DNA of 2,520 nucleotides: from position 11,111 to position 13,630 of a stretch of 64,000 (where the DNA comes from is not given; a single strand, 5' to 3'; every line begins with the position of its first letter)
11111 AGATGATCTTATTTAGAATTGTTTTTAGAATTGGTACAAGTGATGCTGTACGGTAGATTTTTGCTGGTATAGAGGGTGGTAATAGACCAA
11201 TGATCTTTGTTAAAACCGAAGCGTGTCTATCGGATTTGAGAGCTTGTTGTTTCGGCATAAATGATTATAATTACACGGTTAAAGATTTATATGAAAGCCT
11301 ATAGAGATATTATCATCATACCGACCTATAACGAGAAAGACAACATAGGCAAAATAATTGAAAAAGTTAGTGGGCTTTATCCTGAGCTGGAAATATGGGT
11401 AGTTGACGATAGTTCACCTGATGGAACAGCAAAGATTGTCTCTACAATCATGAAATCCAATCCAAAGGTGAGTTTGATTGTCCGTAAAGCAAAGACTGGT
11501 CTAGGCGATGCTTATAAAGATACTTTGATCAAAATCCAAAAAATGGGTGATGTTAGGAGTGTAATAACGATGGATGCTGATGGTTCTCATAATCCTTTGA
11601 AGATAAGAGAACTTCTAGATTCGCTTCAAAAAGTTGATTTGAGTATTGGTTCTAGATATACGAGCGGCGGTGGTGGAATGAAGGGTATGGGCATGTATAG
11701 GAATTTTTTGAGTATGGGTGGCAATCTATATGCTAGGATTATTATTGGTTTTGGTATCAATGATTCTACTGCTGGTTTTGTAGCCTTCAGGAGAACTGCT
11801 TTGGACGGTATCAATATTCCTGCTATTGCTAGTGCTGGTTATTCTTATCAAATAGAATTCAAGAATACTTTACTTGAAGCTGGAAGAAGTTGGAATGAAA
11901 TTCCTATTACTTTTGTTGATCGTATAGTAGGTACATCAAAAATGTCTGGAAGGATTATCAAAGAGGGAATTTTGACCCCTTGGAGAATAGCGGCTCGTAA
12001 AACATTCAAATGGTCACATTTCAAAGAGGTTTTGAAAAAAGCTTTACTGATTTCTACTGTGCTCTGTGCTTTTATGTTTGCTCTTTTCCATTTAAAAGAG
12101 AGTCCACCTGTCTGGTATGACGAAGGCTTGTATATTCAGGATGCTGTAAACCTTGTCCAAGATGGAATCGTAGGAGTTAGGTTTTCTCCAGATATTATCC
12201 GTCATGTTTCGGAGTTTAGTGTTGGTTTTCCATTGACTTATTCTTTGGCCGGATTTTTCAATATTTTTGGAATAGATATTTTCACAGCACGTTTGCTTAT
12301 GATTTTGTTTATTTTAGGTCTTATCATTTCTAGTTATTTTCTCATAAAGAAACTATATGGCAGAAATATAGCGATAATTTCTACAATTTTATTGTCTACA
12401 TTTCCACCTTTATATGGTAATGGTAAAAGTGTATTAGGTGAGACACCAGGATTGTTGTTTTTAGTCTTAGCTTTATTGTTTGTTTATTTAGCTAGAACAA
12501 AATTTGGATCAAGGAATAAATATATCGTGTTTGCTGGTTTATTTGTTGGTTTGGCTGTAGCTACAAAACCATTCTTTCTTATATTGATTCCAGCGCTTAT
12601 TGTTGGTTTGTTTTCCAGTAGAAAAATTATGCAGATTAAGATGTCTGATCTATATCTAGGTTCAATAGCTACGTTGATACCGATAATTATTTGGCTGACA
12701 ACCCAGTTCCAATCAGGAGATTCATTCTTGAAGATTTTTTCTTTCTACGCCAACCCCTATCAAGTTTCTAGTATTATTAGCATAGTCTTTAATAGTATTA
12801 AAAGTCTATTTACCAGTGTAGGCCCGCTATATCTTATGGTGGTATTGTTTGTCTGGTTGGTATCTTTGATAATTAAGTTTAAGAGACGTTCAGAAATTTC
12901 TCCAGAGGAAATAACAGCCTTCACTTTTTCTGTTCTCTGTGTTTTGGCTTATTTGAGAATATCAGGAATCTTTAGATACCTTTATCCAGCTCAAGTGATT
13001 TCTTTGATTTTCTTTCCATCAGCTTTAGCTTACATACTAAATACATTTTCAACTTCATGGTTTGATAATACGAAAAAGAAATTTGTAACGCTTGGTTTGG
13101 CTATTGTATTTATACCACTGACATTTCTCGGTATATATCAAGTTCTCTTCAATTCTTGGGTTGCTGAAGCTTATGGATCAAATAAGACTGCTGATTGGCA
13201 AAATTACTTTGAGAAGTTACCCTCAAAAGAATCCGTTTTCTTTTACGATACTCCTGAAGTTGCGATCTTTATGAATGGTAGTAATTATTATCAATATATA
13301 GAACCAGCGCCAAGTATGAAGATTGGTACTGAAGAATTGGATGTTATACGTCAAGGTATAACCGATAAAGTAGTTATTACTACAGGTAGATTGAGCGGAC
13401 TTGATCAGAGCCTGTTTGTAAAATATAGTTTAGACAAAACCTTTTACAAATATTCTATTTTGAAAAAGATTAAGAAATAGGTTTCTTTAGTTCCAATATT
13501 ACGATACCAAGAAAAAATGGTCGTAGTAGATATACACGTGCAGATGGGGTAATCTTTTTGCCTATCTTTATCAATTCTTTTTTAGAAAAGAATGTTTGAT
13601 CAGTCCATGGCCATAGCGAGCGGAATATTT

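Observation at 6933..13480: GtrA / GT-C / GtrB-like module including a fusion of polyprenol-phosphate-sugar synthase with a GT-C membrane transferase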

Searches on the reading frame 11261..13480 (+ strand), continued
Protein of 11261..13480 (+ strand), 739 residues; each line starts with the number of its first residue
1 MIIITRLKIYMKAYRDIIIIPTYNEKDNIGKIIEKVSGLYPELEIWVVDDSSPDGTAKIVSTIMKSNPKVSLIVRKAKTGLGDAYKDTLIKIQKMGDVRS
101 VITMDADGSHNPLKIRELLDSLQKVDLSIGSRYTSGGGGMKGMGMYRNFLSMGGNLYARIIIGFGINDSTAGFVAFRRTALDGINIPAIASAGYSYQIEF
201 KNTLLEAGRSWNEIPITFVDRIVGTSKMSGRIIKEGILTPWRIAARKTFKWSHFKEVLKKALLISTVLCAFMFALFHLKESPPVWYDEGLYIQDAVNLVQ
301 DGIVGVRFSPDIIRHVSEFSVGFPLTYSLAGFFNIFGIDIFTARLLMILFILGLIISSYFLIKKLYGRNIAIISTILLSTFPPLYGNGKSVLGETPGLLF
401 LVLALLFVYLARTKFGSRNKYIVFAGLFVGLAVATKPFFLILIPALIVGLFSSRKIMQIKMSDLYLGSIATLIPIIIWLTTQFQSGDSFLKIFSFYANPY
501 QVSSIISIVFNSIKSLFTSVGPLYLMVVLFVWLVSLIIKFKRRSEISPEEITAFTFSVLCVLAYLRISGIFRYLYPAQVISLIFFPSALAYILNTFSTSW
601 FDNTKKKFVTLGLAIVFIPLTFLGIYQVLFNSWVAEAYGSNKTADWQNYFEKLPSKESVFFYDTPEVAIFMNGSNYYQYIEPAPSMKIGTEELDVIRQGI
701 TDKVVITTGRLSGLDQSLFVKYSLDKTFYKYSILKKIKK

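Call 47: search_protein_representatives(alignment_id=A1)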
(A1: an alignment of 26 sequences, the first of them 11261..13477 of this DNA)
Query: 26 sequences, 723 profile positions. Proteins with E-value up to 0.001 (for the whole library): 102957; up to 1e-10: 26192; up to 1e-30: 3728. The best 150 are listed.
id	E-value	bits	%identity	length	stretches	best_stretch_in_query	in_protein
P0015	0.0e+00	1105.3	-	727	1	4-721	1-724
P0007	0.0e+00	1078.4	-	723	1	1-719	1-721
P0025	0.0e+00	1062.9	-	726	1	2-722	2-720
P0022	0.0e+00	1049.2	-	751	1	1-721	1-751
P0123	3.9e-181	620.3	-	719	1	5-721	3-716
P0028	2.9e-178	610.8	-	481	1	246-721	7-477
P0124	8.5e-177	605.9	-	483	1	243-721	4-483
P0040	1.1e-170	585.7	-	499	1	245-721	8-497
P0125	1.9e-170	584.9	-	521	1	239-722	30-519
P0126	4.2e-168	577.2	-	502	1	237-721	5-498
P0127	1.3e-165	569.0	-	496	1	247-720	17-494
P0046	1.4e-164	565.5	-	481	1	243-722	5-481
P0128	6.0e-163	560.1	-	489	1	243-722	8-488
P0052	2.3e-161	554.9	-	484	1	245-720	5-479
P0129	7.7e-161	553.2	-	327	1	4-330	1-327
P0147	2.7e-129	448.9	-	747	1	233-720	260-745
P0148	6.7e-129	447.6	-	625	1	236-721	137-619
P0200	3.1e-110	385.9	-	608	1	245-717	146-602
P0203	5.5e-110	385.0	-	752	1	241-720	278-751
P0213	2.9e-105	369.4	-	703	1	230-696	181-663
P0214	3.8e-105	369.1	-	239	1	4-238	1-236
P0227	1.6e-100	353.8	-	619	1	243-719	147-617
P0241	2.5e-95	336.6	-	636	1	240-722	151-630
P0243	1.2e-94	334.4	-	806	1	4-600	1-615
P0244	7.7e-94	331.7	-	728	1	5-522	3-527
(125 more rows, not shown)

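Call 48: search_protein_families(library=pfam, proteins=[P0123, P0147, P0203, P0148, P0200, P0227, P0241, P0213, P0243, P0244], max_evalue=0.001)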
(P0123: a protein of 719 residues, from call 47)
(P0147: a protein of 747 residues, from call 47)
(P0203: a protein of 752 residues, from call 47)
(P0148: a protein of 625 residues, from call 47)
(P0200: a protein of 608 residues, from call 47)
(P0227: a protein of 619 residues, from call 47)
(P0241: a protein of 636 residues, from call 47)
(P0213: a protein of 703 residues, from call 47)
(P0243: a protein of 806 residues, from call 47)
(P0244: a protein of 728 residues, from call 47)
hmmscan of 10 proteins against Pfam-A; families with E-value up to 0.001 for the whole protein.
P0123 (719 aa): 2 families
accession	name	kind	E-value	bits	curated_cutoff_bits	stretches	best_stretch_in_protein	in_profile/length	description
PF00535.33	Glycos_transf_2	-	3.4e-21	76.3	23.3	1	6-169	2-166/168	Glycosyl transferase family 2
PF13231.12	PMT_2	-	1e-13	52.3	26.1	1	307-459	8-160/160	Dolichyl-phosphate-mannose-protein mannosyltransferase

P0147 (747 aa): 3 families
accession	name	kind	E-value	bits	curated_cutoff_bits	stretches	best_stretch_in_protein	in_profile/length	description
PF00535.33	Glycos_transf_2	-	2.3e-18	67.2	23.3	1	7-124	3-121/168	Glycosyl transferase family 2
PF13704.12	Glyco_tranf_2_4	-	5.7e-06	27.2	27.5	1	11-92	1-82/98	Glycosyl transferase family 2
PF13231.12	PMT_2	-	7.1e-06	26.8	26.1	1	342-491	10-160/160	Dolichyl-phosphate-mannose-protein mannosyltransferase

P0203 (752 aa): 3 families
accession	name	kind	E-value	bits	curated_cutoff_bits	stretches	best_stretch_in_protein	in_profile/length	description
PF00535.33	Glycos_transf_2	-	2.3e-14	54.1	23.3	1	15-139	1-126/168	Glycosyl transferase family 2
PF13231.12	PMT_2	-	1.5e-06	29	26.1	1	346-499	4-160/160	Dolichyl-phosphate-mannose-protein mannosyltransferase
PF13704.12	Glyco_tranf_2_4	-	4e-05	24.5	27.5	1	22-107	2-87/98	Glycosyl transferase family 2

P0148 (625 aa): 2 families
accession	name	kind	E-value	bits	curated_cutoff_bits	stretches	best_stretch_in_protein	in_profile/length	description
PF04138.20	GtrA_DPMS_TM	-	8.8e-23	81.2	26.1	1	9-125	1-117/117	GtrA/DPMS, transmembrane domain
PF13231.12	PMT_2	-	4.3e-08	34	26.1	1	213-362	8-155/160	Dolichyl-phosphate-mannose-protein mannosyltransferase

P0200 (608 aa): 2 families
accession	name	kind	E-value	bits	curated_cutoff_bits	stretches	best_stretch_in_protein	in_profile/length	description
PF04138.20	GtrA_DPMS_TM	-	1.3e-20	74.2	26.1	1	9-125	1-117/117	GtrA/DPMS, transmembrane domain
PF13231.12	PMT_2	-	3.3e-10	40.8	26.1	1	217-357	10-149/160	Dolichyl-phosphate-mannose-protein mannosyltransferase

P0227 (619 aa): 2 families
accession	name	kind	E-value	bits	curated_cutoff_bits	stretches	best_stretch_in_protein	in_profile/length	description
PF04138.20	GtrA_DPMS_TM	-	8.5e-22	78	26.1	1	15-131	1-117/117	GtrA/DPMS, transmembrane domain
PF13231.12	PMT_2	-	1.5e-06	29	26.1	1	222-367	11-158/160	Dolichyl-phosphate-mannose-protein mannosyltransferase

P0241 (636 aa): 2 families
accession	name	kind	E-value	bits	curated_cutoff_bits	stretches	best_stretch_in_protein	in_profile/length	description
PF04138.20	GtrA_DPMS_TM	-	3.8e-22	79.1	26.1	1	29-145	1-117/117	GtrA/DPMS, transmembrane domain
PF13231.12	PMT_2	-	5.2e-11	43.4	26.1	1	229-378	8-155/160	Dolichyl-phosphate-mannose-protein mannosyltransferase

P0213 (703 aa): 1 family
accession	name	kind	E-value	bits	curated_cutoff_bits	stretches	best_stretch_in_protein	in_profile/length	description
PF04138.20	GtrA_DPMS_TM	-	1.8e-15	57.6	26.1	1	30-168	1-115/117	GtrA/DPMS, transmembrane domain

P0243 (806 aa): 3 families
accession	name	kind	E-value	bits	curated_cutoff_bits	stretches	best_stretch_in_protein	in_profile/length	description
PF00535.33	Glycos_transf_2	-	2.2e-25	89.9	23.3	1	5-169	2-165/168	Glycosyl transferase family 2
PF13231.12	PMT_2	-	2e-24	87.1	26.1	1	315-473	1-160/160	Dolichyl-phosphate-mannose-protein mannosyltransferase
PF13641.12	Glyco_tranf_2_3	-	0.00058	20.4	27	0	5-118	5-120/230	Glycosyltransferase like family 2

P0244 (728 aa): 6 families
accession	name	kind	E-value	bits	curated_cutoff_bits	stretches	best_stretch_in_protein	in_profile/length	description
PF00535.33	Glycos_transf_2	-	6.9e-34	117.6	23.3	1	7-168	3-164/168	Glycosyl transferase family 2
PF13231.12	PMT_2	-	7.5e-25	88.4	26.1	1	306-464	2-157/160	Dolichyl-phosphate-mannose-protein mannosyltransferase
PF13641.12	Glyco_tranf_2_3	-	6.7e-13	49.6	27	1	3-211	2-214/230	Glycosyltransferase like family 2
PF02516.20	STT3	-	3.8e-06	27.1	24.5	1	323-462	94-215/405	Oligosaccharyl transferase STT3, N-terminal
PF09594.16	GT87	-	1.2e-05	25.6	25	1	332-547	23-230/237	Glycosyltransferase family 87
PF10111.15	Glyco_tranf_2_2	-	0.00025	21.1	27.3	1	7-95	3-91/276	Glycosyltransferase like family 2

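Call 69: find_homologous_proteins(query=P0244, max_evalue=1e-20)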
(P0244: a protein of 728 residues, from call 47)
Query P0244 (728 aa): 1278 proteins with E <= 1e-20 among 8000 candidates; the best 120 are listed.
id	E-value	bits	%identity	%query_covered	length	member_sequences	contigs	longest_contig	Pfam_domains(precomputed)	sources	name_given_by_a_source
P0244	0.0e+0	1681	100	100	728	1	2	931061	PF09594.17,PF13641.13,PF02516.21,PF00535.33,PF13231.13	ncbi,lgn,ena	-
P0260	4.7e-106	374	38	63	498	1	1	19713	PF02516.21,PF13231.13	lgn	-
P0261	4.6e-87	311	33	66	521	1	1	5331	PF02366.25,PF13231.13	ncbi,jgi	ncbi:MAG: glycosyltransferase family 39 protein [Patescibacteria group bacterium]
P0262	4.2e-79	285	44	31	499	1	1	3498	PF13641.13,PF00535.33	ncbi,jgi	-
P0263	1.4e-78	283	44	44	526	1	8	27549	PF13231.13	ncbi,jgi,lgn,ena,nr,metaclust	ncbi:hypothetical protein HN958_04535 [Candidatus Falkowbacteria bacterium]|jgi:4-amino-4-deoxy-L-ar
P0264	2.6e-78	282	41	31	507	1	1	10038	PF13641.13,PF00535.33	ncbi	ncbi:MAG: glycosyltransferase [bacterium]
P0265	4.2e-77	278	46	31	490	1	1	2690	PF10111.15,PF13641.13,PF00535.33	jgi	jgi:glycosyltransferase involved in cell wall biosynthesis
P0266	3.2e-75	272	51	35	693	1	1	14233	PF13641.13,PF00535.33,PF13231.13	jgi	jgi:dolichol-phosphate mannosyltransferase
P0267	1.1e-74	270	44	32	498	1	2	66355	PF00535.33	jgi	-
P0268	5.6e-73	265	44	31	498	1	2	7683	PF13641.13,PF00535.33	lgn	-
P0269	1.5e-72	263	34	69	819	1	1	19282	PF13431.13,PF13414.13,PF13371.13,PF00515.35,PF13432.13,PF13428.13,PF13181.13,PF00535.33,PF07719.24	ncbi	-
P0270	1.7e-72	263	45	30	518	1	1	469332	PF10111.15,PF13641.13,PF00535.33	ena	-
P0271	1.8e-72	263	43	32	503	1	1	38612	PF10111.15,PF13641.13,PF00535.33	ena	-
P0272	2.5e-72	263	42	32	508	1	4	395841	PF10111.15,PF13641.13,PF00535.33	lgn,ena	-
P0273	3.3e-72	262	42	30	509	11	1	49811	PF13641.13,PF00535.33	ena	-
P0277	3.7e-71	259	48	32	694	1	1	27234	PF02366.25,PF00535.33,PF13231.13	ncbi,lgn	ncbi:MAG: polyprenol monophosphomannose synthase [Patescibacteria group bacterium]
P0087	1.6e-68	250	30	82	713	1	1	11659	PF02366.25,PF00535.33,PF13231.13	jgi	-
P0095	3.5e-68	249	46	39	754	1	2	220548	PF00535.33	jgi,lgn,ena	jgi:dolichol-phosphate mannosyltransferase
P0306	2.4e-67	246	53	31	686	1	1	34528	PF02366.25,PF00535.33,PF13231.13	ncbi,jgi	-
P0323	2.4e-65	239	31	79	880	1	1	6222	PF13641.13,PF02366.25,PF00535.33,PF13231.13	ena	-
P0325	2.8e-65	239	49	31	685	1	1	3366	PF02366.25,PF00535.33,PF13231.13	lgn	-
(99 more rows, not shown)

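Call 72: find_encoding_contigs(protein=P0011, flank=6000, max_places=1)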
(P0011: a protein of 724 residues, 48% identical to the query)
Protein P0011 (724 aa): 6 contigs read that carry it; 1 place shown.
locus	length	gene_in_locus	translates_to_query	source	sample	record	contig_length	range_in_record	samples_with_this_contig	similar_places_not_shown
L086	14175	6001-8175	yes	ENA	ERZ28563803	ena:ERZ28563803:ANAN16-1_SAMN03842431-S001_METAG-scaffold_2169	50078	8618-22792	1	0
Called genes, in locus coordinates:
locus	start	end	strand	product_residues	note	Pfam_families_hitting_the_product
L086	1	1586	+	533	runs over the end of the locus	PF02366:PMT (weak), PF13231:PMT_2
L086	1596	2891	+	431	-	PF13489:Methyltransf_23 (weak), PF00535:Glycos_transf_2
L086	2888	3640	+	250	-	PF13489:Methyltransf_23 (faint), PF08241:Methyltransf_11 (weak)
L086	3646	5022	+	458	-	-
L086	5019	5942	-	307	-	PF02475:TRM5-TYW2_MTfase (faint), PF05050:Methyltransf_21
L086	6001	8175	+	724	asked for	PF00535:Glycos_transf_2, PF02366:PMT, PF13231:PMT_2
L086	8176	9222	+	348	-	PF00534:Glycos_transf_1, PF13692:Glyco_trans_1_4, PF13524:Glyco_trans_1_2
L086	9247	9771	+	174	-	-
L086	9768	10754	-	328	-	PF01073:3Beta_HSD, PF01370:Epimerase, PF02719:Polysacc_synt_2, PF04321:RmlD_sub_bind, PF16363:GDP_Man_Dehyd, PF07993:NAD_binding_4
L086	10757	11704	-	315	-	-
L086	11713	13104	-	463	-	-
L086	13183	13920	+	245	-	PF13489:Methyltransf_23, PF08241:Methyltransf_11, PF08242:Methyltransf_12, PF13649:Methyltransf_25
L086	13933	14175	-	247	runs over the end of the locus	PF05050:Methyltransf_21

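Call 73: find_encoding_contigs(protein=P0021, flank=6000, max_places=1)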
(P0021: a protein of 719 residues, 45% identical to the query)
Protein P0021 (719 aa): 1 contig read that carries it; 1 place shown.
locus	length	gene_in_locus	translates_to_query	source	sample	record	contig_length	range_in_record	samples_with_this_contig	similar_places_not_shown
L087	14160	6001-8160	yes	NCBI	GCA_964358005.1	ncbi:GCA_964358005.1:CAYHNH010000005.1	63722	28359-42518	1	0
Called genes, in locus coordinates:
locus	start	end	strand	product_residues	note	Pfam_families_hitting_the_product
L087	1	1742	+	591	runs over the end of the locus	PF00535:Glycos_transf_2, PF13641:Glyco_tranf_2_3, PF13231:PMT_2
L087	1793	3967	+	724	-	PF00535:Glycos_transf_2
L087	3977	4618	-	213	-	PF04307:YdjM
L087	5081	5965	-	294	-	PF05050:Methyltransf_21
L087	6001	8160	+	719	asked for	PF00535:Glycos_transf_2, PF13231:PMT_2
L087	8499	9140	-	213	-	PF05148:Methyltransf_8 (faint), PF08241:Methyltransf_11, PF13649:Methyltransf_25 (weak)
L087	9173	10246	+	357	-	PF00534:Glycos_transf_1, PF13692:Glyco_trans_1_4, PF13524:Glyco_trans_1_2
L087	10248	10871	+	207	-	PF01209:Ubie_methyltran, PF05148:Methyltransf_8 (weak), PF13489:Methyltransf_23, PF08241:Methyltransf_11, PF08242:Methyltransf_12, PF13649:Methyltransf_25, PF13847:Methyltransf_31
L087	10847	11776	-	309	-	PF01073:3Beta_HSD, PF01370:Epimerase, PF02719:Polysacc_synt_2 (faint), PF04321:RmlD_sub_bind, PF16363:GDP_Man_Dehyd, PF07993:NAD_binding_4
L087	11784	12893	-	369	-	PF01041:DegT_DnrJ_EryC1, PF00266:Aminotran_5 (weak)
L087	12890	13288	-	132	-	PF05523:FdtA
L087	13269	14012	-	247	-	PF00483:NTP_transferase, PF12804:NTP_transf_3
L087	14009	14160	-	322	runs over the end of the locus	-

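Call 74: find_encoding_contigs(protein=P0022, flank=6000, max_places=1)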
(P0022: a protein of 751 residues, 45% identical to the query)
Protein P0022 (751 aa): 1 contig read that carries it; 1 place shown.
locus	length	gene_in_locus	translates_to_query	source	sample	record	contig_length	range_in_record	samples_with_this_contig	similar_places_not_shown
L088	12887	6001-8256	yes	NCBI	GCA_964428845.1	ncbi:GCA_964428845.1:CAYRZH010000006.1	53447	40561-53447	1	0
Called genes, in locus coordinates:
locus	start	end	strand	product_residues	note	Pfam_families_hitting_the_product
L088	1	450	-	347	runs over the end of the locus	PF01966:HD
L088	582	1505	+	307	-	PF00246:Peptidase_M14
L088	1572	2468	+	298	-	PF00246:Peptidase_M14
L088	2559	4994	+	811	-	PF05548:Peptidase_M11 (weak)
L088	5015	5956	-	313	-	PF02475:TRM5-TYW2_MTfase (faint), PF05050:Methyltransf_21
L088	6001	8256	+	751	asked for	PF00535:Glycos_transf_2, PF13231:PMT_2 (weak)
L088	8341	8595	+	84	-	PF02201:SWIB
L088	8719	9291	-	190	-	-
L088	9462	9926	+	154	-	PF04224:DUF417 (faint)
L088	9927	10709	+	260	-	PF02673:BacA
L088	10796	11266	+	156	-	-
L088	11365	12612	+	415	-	PF00270:DEAD, PF04851:ResIII, PF00271:Helicase_C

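Call 89: find_encoding_contigs(protein=P0214, flank=5000, max_places=3)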
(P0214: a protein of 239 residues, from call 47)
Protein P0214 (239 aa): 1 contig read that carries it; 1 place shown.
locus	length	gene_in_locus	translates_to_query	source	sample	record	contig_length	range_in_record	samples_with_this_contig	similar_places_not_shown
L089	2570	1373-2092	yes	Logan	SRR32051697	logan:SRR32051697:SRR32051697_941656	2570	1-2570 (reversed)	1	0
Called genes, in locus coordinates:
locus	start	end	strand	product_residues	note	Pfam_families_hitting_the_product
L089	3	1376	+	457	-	?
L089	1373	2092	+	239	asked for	PF00535:Glycos_transf_2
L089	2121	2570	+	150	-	?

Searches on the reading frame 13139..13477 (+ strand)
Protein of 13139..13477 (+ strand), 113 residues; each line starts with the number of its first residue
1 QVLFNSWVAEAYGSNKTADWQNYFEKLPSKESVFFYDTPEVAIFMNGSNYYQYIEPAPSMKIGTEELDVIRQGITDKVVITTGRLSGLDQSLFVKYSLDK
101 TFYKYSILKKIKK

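Call 78: predict_structure(alignment_id=A3)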
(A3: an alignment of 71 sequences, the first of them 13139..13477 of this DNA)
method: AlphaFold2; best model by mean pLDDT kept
length: 113 residues; sequences in the alignment: 71
mean_pLDDT: 84.7   pTM: 0.76
mean pLDDT of the five models: 84.7, 82.1, 81.3, 81.1, 80.4
residues with pLDDT >= 90: 62; 70-90: 35; 50-70: 3; < 50: 13
segments of 3 or more residues with pLDDT < 50: 1-13
pLDDT, mean of each block of 10 residues (from residue 1): 40 66 87 94 88 91 94 95 90 94 92 83
secondary structure, 60 per line:
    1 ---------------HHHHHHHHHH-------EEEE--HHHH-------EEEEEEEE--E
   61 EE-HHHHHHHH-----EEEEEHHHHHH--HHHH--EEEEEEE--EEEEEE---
elements in order: H16-25 E33-36 H39-42 E50-57 E60-62 H64-71 E77-81 H82-87 H90-93 E96-102 E105-110
